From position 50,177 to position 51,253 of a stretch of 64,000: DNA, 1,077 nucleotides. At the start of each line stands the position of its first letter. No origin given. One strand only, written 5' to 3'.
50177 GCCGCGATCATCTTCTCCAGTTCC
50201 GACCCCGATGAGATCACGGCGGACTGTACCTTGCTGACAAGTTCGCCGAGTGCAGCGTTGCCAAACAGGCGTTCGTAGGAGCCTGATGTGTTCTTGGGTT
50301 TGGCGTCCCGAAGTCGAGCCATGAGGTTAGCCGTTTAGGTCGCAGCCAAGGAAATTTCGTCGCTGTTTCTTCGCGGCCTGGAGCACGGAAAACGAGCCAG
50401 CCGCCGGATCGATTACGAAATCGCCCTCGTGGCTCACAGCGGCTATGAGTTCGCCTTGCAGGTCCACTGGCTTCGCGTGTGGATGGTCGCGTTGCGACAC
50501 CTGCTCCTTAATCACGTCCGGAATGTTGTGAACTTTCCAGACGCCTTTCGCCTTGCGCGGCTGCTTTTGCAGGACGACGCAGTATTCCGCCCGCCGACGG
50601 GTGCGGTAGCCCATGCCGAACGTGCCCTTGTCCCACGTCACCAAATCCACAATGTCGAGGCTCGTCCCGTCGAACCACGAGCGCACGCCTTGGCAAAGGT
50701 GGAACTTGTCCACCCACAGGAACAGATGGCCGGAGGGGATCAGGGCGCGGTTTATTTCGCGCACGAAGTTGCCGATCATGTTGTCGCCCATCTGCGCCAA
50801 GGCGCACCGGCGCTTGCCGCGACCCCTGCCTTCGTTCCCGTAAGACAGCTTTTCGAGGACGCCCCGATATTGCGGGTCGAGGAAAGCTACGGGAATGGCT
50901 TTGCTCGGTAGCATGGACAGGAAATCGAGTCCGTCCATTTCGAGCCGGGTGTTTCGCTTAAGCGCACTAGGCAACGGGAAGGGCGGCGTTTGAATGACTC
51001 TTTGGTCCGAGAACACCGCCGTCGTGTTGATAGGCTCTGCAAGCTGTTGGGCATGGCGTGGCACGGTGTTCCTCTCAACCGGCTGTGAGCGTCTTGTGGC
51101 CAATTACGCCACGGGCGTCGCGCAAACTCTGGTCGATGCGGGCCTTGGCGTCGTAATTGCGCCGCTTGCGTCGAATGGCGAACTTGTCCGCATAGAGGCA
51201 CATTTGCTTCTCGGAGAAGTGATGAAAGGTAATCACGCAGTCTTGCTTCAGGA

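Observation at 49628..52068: Type II R-M pair packaged as cargo inside an IS1595-family element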

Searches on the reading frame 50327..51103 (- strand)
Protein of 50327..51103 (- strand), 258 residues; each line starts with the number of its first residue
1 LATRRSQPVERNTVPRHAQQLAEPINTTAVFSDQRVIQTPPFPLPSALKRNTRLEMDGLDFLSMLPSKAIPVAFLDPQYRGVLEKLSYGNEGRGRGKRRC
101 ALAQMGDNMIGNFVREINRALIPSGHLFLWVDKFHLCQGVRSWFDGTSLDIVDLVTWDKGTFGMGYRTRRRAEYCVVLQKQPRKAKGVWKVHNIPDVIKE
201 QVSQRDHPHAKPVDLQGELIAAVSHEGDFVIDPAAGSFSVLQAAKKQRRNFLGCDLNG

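Call 3: search_protein_families(library=pfam, proteins=[window:50327-51103:-], max_evalue=0.1)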
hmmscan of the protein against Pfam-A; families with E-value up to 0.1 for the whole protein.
window:50327-51103:- (258 aa): 2 families
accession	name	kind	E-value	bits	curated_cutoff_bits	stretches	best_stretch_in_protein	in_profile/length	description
PF01555.25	N6_N4_Mtase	-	1.4e-15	58.3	26.7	1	174-257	132-212/221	DNA methylase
PF06468.19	Spond_N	-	0.031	14.8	24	1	120-161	112-150/194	Spondin_N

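Call 11: search_protein_families(library=ncbifam, proteins=[window:50327-51103:-], max_evalue=1)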
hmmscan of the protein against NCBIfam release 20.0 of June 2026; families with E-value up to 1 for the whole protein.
window:50327-51103:- (258 aa): 3 families
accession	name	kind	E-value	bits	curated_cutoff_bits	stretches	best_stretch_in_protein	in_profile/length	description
NF008572.0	PRK11524.1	equivalog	1.1e-09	37.9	292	1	188-257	179-245/294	adenine-specific DNA-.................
NF050803.1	DnaMtaseCcrMCaul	equivalog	1.3e-08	34.2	830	1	197-255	176-234/350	adenine-specific DNA-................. CcrM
NF010253.0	PRK13699.1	subfamily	5.3e-08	32.8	244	1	185-256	121-193/226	DNA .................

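Call 24: find_homologous_proteins(query=window:50327-51103:-)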
Query window:50327-51103:- (258 aa): 4234 proteins with E <= 0.001 among 4876 candidates; the best 120 are listed.
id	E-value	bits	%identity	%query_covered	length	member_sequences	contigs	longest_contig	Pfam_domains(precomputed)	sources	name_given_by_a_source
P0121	1.8e-164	563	100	95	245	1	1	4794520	PF01555.25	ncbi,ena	-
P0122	1.1e-146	505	89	95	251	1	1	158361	PF01555.25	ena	-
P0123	7.9e-134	463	81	95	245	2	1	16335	PF01555.25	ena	-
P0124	1.0e-133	463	82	95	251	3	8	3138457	PF01555.25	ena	-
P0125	2.0e-133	462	81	95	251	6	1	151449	PF01555.25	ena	-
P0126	3.1e-132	458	80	95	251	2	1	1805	PF01555.25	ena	-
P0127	4.2e-132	457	80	95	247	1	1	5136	PF01555.25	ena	-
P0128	2.4e-131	455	80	95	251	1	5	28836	PF01555.25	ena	-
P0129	3.1e-131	455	79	96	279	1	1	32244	PF01555.25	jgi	-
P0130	3.1e-131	455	79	95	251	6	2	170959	PF01555.25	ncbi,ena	-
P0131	5.2e-131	454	80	95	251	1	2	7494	PF01555.25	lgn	-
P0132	6.6e-131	454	80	95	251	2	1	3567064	PF01555.25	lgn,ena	-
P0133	7.7e-131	453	79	95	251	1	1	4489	PF01555.25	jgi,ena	-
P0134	7.7e-131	453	79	95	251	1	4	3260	PF01555.25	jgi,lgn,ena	-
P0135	9.6e-131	453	79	95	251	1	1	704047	PF01555.25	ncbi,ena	-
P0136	1.2e-130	453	79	95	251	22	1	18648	PF01555.25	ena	-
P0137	2.1e-130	452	78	95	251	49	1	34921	PF01555.25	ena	-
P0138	3.3e-130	451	79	95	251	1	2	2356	PF01555.25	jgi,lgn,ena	-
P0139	4.5e-130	451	79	95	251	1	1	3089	PF01555.25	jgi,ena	-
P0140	5.8e-130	450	79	95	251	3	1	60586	PF01555.25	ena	-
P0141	5.8e-130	450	80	95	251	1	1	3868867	PF01555.25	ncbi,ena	-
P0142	6.9e-130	450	77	97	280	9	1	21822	PF01555.25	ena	-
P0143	1.5e-129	449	78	95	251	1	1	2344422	PF01555.25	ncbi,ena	-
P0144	1.0e-128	446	82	90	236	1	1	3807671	PF01555.25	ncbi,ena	-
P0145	1.0e-128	446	78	95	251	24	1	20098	PF01555.25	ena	-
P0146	1.1e-128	446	77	95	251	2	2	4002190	PF01555.25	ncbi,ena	-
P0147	1.6e-128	446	80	95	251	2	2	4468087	PF01555.25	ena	-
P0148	1.9e-128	445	79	94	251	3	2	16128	PF01555.25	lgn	-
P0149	2.2e-128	445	78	95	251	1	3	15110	PF01555.25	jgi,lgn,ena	-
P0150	2.3e-128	445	79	95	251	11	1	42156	PF01555.25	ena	-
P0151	4.6e-128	444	78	95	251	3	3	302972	PF01555.25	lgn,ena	-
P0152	6.3e-128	444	78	95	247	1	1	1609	PF01555.25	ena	-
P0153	7.3e-128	444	78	95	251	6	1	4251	PF01555.25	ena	-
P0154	1.0e-127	443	78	95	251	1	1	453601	PF01555.25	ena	-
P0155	2.2e-127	442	77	95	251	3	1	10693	PF01555.25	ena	-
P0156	3.3e-127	441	78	95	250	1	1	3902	PF01555.25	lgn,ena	-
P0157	1.8e-126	439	82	89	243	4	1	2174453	PF01555.25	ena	-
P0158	1.8e-126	439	78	95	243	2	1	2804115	PF01555.25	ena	-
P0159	2.1e-126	439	81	90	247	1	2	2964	PF01555.25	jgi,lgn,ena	-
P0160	2.6e-126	438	81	91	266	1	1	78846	PF01555.25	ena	-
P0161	2.8e-126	438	77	95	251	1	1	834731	PF01555.25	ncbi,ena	-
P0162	3.0e-126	438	77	95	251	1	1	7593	PF01555.25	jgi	jgi:site-specific DNA-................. (adenine-specific)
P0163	6.7e-126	437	76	95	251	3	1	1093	PF01555.25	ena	-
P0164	2.5e-125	435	78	94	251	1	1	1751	PF01555.25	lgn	-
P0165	3.8e-125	435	74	95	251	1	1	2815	PF01555.25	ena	-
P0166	4.2e-125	434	75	95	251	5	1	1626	PF01555.25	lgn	-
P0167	6.2e-125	434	76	95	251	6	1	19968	PF01555.25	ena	-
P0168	7.3e-125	434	79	91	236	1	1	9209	PF01555.25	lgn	-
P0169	7.4e-125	434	80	89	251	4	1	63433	PF01555.25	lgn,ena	-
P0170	8.4e-125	433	76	95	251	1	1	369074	PF01555.25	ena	-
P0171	1.0e-124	433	77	95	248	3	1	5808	PF01555.25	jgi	-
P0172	1.5e-124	433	76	95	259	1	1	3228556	PF01555.25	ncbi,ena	-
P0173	3.9e-124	431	73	95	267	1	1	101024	PF01555.25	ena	-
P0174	5.6e-124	431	76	95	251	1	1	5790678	PF01555.25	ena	-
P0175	6.5e-124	431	79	90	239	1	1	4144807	PF01555.25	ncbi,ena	-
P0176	6.8e-124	431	76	98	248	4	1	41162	PF01555.25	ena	-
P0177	1.2e-123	430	75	95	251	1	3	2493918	PF01555.25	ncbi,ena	-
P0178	1.5e-123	429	74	95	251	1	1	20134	PF01555.25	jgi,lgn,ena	-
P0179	1.9e-123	429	75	95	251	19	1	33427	PF01555.25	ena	-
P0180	2.6e-123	429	73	95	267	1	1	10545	PF01555.25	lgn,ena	-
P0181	3.1e-123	428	71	95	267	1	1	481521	PF01555.25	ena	-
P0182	4.0e-123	428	75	94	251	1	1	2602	PF01555.25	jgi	jgi:site-specific DNA-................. (adenine-specific)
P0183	4.2e-123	428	79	91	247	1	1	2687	PF01555.25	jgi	-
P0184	4.7e-123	428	74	95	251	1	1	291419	PF01555.25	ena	-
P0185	5.2e-123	428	77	90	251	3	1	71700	PF01555.25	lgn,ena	-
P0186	6.2e-123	427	76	95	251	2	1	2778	PF01555.25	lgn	-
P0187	9.9e-123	427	76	91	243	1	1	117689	PF01555.25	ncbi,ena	-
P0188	1.0e-122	427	75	95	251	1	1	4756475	PF01555.25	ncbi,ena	-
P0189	1.4e-122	426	76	95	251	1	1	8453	PF01555.25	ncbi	-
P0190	1.9e-122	426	76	91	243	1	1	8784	PF01555.25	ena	-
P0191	2.2e-122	426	73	95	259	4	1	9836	PF01555.25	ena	-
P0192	2.3e-122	426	76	94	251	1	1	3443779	PF01555.25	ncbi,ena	-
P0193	2.4e-122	425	76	94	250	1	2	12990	PF01555.25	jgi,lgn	-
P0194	3.6e-122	425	76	91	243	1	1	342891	PF01555.25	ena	-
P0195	5.7e-122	424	72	95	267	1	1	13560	PF01555.25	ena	-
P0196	7.2e-122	424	73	95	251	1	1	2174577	PF01555.25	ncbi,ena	-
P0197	7.5e-122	424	75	95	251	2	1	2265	PF01555.25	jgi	-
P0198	8.2e-122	424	73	94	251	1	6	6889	PF01555.25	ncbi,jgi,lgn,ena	-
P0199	8.9e-122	424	73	94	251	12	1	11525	PF01555.25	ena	-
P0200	1.3e-121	423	76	91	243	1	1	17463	PF01555.25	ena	-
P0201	1.4e-121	423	74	95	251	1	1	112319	PF01555.25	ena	-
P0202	1.4e-121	423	76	92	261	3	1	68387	PF01555.25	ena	-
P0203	2.1e-121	422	73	95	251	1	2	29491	PF01555.25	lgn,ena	-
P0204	2.4e-121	422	73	95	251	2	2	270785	PF01555.25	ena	-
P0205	3.3e-121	422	76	90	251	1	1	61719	PF01555.25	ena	-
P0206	4.2e-121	421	72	95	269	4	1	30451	PF01555.25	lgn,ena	-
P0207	5.0e-121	421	76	91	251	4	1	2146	PF01555.25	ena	-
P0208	6.2e-121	421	76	93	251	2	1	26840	PF01555.25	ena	-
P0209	7.6e-121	421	77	89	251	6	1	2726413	PF01555.25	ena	-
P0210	1.1e-120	420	73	95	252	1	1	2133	PF01555.25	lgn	-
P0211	1.1e-120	420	77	91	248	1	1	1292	PF01555.25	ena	-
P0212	1.2e-120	420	78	90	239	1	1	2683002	PF01555.25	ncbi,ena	-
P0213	1.4e-120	420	74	93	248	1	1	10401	PF01555.25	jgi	-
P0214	1.6e-120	419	72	95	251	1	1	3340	PF01555.25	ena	-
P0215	3.2e-120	418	71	95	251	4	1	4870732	PF01555.25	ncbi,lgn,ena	-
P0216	3.2e-120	418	72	95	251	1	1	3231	PF01555.25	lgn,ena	-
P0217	4.0e-120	418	75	95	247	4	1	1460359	PF01555.25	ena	-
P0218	5.1e-120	418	70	95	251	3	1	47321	PF01555.25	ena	-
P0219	5.5e-120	418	75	95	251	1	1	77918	PF01555.25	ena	-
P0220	5.7e-120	418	78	90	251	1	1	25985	PF01555.25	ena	-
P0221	6.3e-120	418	73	95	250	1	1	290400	PF01555.25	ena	-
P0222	7.0e-120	417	78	89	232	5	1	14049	PF01555.25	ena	-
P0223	7.1e-120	417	75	90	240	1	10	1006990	PF01555.25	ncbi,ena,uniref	ncbi:DNA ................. [Ruegeria sp.]|uniref:DNA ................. n=1 Tax=Ruegeria sp. TaxID=18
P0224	8.2e-120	417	76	90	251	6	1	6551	PF01555.25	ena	-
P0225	1.0e-119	417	71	93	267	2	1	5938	PF01555.25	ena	-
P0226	1.5e-119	416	78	89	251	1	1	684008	PF01555.25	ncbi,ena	-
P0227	1.8e-119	416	75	89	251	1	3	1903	PF01555.25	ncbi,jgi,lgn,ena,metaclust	metaclust:\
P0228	2.0e-119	416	75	92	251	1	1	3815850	PF01555.25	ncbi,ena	-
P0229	2.3e-119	416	74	91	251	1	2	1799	PF01555.25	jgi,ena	-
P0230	2.3e-119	416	73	94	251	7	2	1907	PF01555.25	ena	-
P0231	2.4e-119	416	75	90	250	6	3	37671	PF01555.25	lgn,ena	-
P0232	4.2e-119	415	71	95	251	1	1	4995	PF01555.25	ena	-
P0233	6.7e-119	414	77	89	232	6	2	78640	PF01555.25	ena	-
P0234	1.1e-118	413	75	90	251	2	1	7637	PF01555.25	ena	-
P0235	1.2e-118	413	77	89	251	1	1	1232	PF01555.25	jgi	-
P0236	1.3e-118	413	75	92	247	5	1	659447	PF01555.25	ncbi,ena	-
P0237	1.3e-118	413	72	95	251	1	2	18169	PF01555.25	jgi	-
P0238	1.4e-118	413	76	90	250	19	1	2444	PF01555.25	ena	-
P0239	1.7e-118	413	75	89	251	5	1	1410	PF01555.25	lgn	-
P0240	2.8e-118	412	75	92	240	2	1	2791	PF01555.25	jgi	-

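Call 25: find_encoding_contigs(protein=P0121, flank=3000, max_places=2)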
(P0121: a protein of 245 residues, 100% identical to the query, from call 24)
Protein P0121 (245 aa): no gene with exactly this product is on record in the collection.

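Call 28: search_protein_families(library=padloc, proteins=[window:50327-51103:-], max_evalue=1)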
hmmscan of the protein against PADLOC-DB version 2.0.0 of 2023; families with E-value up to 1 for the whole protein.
window:50327-51103:- (258 aa): 41 families (the best 25 are shown)
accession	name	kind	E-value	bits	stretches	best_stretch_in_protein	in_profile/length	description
PDLC03271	MTase_II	-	2e-84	280.8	1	51-256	12-218/228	Type II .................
PDLC03379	MTase_II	-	1.3e-19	69.1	1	57-256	25-229/267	Type II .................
PDLC03371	MTase_II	-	1.4e-17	62.1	2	180-257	167-241/260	Type II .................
PDLC03299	MTase_II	-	4.8e-13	47.3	1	188-257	177-246/296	Type II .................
PDLC03265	MTase_II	-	3.9e-11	41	2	203-257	263-317/333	Type II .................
PDLC03353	MTase_II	-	2e-09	35.4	1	184-257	171-239/260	Type II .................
PDLC03387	MTase_II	-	4.2e-09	34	1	198-257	205-264/289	Type II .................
PDLC03228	MTase_II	-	6.9e-09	33.9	1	191-257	127-194/227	Type II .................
PDLC03216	MTase_II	-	1.1e-08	32.4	1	195-255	182-242/364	Type II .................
PDLC03339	MTase_II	-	1.5e-08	31.8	1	172-257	178-260/399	Type II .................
PDLC03308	MTase_II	-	1.8e-08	31.8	1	191-258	315-384/419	Type II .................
PDLC03320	MTase_II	-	2.5e-08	31.4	1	186-257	195-263/289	Type II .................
PDLC03300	MTase_II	-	2.6e-08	31.3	1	187-257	198-265/302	Type II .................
PDLC03229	MTase_II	-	3.5e-08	30.6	1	124-249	255-381/436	Type II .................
PDLC03738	oMTase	-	1.6e-07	28.4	1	198-255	195-252/376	orphan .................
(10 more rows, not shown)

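Call 29: search_solved_structures(query=window:50327-51103:-, max_evalue=0.01, show_alignments=2)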
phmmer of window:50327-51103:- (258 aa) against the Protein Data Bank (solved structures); distinct sequences matched with E-value up to 0.01: 9.
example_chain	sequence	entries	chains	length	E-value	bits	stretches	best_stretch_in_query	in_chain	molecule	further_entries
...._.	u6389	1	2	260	4.9e-08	36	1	204-257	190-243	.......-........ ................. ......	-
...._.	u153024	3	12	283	7.7e-08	35.3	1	185-257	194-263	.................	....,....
9c3u_A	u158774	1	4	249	3.9e-07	33.1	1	185-257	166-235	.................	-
8s9m_A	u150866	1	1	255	6e-07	32.4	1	113-257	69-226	DNA cytosine-N4 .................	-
8s9n_A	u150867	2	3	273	6.2e-07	32.4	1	113-257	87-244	DNA cytosine-N4 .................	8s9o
2zie_A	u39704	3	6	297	0.00021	24.1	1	203-256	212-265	Putative modification methylase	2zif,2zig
6pbd_A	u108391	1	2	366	0.0017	21.1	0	198-255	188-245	Modification methylase CcrMI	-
1eg2_A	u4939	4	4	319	0.0026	20.5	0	182-254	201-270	MODIFICATION METHYLASE RSRI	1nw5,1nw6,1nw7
1nw8_A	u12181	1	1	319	0.0069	19.1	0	182-254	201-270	MODIFICATION METHYLASE RSRI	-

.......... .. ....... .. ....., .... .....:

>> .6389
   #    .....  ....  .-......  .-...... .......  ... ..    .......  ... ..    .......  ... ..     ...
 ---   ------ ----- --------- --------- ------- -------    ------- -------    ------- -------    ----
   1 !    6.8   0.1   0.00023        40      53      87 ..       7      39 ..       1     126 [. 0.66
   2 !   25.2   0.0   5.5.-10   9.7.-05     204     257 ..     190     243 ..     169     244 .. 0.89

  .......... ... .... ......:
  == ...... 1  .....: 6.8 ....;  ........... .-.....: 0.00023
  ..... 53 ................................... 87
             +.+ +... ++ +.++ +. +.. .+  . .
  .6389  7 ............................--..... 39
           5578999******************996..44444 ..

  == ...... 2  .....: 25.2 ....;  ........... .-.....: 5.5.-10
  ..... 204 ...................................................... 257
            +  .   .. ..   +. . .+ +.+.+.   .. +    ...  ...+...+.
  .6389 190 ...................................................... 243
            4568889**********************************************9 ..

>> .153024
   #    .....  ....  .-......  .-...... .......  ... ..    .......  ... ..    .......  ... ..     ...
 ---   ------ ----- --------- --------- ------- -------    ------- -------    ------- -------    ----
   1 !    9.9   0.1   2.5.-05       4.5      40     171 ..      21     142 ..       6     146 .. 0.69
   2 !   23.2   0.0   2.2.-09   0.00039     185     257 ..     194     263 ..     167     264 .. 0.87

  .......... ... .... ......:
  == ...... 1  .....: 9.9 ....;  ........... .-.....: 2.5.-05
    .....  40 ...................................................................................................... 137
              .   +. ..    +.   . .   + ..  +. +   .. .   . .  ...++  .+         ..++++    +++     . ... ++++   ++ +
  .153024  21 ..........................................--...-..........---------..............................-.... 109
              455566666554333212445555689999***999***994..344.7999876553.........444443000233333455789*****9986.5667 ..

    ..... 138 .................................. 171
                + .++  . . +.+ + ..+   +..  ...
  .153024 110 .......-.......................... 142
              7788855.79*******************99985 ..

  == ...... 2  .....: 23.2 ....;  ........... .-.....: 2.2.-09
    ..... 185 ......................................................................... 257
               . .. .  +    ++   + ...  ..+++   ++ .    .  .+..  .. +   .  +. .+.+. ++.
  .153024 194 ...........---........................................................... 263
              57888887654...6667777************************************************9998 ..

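Call 54: list_cluster_members(proteins=[P0121, P0001, P0223])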
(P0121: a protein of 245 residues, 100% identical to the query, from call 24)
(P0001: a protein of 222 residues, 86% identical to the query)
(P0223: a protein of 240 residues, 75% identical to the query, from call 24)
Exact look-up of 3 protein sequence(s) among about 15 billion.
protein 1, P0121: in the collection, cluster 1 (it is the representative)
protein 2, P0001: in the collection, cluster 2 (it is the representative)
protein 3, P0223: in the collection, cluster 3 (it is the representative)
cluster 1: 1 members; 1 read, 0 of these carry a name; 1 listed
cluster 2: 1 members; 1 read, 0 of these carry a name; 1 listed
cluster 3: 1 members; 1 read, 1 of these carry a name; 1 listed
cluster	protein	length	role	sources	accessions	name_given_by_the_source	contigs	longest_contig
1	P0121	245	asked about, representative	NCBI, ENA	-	-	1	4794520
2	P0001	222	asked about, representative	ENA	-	-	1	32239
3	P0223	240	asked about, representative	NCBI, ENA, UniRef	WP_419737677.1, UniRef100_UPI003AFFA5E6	DNA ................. [Ruegeria sp.] | DNA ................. n=1 Tax=Ruegeria sp. TaxID=1879320 RepID=UPI003AFFA5E6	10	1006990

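Call 69: find_encoding_contigs(protein=P0122, flank=6000, max_places=3)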
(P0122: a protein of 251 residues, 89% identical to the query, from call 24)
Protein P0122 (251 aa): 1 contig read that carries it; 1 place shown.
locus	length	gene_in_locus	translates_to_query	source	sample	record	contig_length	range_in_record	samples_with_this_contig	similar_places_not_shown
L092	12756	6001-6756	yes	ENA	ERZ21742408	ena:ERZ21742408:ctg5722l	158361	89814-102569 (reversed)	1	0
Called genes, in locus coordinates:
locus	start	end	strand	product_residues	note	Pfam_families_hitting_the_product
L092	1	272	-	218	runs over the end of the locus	-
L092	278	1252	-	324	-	PF01380:SIS, PF00571:CBS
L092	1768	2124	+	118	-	PF13340:DUF4096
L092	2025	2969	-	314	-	PF02384:N6_Mtase (weak)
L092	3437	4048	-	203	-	PF01612:DNA_pol_A_exo1, PF13482:RNase_H_2 (weak)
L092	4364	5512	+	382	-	PF00106:adh_short (faint), PF04321:RmlD_sub_bind, PF05368:NmrA (weak), PF01073:3Beta_HSD (weak), PF01370:Epimerase, PF07993:NAD_binding_4 (faint), PF13460:NAD_binding_10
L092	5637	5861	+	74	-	-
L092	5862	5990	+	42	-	-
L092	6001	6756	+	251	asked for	PF01555:N6_N4_Mtase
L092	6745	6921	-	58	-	-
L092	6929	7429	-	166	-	-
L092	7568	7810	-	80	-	-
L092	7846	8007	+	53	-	-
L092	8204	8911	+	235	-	-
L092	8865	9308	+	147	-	-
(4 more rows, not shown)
